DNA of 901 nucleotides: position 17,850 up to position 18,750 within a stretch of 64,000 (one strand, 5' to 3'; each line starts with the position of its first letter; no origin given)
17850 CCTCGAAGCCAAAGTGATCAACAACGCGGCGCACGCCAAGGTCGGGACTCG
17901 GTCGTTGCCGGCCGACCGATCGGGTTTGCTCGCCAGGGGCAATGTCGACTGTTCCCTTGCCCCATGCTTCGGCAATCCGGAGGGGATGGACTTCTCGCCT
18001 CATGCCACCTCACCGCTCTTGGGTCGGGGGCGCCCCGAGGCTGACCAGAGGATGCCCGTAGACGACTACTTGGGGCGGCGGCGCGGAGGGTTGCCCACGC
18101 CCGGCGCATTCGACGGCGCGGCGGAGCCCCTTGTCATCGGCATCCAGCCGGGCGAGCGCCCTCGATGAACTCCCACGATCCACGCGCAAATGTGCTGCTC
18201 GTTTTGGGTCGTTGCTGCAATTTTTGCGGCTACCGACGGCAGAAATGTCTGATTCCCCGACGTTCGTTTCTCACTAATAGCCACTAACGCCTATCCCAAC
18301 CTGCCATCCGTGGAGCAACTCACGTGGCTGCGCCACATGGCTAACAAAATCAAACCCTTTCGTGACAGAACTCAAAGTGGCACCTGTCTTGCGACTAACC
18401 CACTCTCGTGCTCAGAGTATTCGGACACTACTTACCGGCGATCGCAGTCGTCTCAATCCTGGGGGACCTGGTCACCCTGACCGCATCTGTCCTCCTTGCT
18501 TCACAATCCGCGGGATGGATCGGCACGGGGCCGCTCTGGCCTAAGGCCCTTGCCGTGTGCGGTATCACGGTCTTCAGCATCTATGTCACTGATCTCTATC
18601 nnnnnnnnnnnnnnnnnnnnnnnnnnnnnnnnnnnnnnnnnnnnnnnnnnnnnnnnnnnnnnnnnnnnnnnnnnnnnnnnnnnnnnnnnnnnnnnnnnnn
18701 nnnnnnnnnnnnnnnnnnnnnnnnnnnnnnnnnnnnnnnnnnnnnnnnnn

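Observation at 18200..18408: Perfect sigma-54 promoter plus upstream palindromes in front of the EPS priming glycosyltransferase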

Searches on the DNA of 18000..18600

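Call 48: search_rna_families(source=window, start=18000, end=18600, threshold=evalue, max_evalue=1)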
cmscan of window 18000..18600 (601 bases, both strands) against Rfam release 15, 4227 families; matches with E-value up to 1: 0.
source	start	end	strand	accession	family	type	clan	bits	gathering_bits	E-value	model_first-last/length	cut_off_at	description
